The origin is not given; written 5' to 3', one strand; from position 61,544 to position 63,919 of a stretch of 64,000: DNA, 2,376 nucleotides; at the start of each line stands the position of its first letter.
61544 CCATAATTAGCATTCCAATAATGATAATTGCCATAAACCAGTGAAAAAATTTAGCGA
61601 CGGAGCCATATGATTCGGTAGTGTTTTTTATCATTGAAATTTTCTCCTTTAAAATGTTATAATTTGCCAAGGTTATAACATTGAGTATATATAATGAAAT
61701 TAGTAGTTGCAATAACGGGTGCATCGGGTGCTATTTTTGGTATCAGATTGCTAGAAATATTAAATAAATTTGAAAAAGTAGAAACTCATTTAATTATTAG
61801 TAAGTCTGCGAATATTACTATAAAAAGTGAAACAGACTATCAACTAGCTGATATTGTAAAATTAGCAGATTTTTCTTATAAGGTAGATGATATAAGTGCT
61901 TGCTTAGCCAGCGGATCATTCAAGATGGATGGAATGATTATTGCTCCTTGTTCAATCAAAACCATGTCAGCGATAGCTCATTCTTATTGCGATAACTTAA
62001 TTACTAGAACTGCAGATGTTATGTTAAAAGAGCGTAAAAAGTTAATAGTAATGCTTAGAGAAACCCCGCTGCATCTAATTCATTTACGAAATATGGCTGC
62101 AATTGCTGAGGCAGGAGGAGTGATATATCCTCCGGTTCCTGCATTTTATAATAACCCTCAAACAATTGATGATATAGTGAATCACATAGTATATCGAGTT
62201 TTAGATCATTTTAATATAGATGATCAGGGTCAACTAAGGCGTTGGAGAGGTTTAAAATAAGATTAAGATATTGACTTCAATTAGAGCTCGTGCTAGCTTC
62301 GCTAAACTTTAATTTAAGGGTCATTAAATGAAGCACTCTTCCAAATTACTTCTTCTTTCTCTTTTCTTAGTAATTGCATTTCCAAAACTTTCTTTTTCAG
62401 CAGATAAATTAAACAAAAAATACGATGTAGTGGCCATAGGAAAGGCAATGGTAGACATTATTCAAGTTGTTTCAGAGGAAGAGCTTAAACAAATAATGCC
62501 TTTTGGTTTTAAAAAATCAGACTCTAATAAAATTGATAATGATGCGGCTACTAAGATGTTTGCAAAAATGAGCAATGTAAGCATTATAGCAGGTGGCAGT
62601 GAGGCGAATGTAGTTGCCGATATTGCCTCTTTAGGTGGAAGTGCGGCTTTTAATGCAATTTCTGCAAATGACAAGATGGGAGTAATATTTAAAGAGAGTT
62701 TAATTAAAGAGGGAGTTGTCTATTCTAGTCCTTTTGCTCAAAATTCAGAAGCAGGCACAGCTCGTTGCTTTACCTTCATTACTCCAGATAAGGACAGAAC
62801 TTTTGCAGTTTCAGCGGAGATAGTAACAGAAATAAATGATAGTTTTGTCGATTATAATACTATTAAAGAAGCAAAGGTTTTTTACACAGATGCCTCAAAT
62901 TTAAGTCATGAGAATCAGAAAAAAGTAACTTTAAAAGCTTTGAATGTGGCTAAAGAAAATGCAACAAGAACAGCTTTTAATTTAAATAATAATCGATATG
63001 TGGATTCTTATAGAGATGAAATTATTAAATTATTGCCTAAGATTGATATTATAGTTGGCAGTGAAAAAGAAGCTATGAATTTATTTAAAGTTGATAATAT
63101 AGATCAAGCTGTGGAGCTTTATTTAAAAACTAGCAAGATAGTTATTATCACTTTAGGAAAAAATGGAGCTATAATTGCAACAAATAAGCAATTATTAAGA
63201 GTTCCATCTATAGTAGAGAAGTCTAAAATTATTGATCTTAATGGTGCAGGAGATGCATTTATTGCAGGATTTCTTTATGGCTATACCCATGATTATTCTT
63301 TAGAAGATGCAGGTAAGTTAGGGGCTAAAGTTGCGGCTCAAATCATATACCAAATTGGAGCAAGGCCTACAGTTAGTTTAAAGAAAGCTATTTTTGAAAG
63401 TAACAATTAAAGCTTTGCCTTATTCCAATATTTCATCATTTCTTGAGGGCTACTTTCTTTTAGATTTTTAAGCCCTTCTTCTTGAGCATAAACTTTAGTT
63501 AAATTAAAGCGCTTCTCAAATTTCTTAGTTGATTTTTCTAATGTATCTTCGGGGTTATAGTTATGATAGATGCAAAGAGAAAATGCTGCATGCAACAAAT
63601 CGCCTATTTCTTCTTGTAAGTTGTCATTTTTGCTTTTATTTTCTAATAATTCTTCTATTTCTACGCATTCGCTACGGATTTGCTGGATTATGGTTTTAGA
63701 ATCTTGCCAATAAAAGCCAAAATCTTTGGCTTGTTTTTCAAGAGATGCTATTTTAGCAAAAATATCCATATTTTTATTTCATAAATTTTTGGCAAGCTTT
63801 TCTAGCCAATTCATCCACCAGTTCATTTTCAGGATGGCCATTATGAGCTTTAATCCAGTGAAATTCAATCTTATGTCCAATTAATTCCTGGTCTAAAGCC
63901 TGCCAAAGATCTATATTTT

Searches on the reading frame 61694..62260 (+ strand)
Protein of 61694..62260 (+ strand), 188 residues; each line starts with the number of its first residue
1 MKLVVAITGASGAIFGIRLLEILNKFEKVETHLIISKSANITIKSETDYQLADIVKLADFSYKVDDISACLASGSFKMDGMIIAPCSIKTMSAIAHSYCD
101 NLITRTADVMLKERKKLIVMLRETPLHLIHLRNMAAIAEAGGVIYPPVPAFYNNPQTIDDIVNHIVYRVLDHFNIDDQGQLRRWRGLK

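Call 60: search_protein_families(library=pfam, proteins=[window:61694-62260:+], max_evalue=0.00001)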
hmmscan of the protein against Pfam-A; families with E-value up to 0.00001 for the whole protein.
window:61694-62260:+ (188 aa): 1 family
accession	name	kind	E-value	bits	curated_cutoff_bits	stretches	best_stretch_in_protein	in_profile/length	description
PF02441.25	Flavoprotein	-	1.4e-46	158.5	22.7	1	1-173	1-162/162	Flavoprotein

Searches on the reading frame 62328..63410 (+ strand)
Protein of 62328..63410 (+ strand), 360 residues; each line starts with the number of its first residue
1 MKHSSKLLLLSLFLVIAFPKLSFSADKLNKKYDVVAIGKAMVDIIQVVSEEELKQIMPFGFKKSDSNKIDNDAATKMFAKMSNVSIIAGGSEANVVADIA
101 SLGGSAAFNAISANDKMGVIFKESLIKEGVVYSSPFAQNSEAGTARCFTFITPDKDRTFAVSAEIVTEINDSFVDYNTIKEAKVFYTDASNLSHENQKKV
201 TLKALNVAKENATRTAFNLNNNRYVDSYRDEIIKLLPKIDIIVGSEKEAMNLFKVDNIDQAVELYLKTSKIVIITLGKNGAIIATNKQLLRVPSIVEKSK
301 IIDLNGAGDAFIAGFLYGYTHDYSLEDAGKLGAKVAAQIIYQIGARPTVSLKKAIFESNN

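Call 60: search_protein_families(library=pfam, proteins=[window:62328-63410:+], max_evalue=0.00001)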
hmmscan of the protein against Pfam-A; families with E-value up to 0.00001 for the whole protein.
window:62328-63410:+ (360 aa): 1 family
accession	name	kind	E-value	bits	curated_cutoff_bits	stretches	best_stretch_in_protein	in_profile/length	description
PF00294.29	PfkB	-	3e-42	145.4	25.8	1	79-347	26-297/302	pfkB family carbohydrate kinase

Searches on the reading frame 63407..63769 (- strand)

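Call 60: search_protein_families(library=pfam, proteins=[window:63407-63769:-], max_evalue=0.00001)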
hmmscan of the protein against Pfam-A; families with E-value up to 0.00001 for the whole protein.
window:63407-63769:- (120 aa): 1 family
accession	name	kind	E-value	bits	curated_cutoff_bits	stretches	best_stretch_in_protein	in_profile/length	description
PF03819.22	MazG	-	2.5e-07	31.3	22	1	22-87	1-69/74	MazG nucleotide pyrophosphohydrolase domain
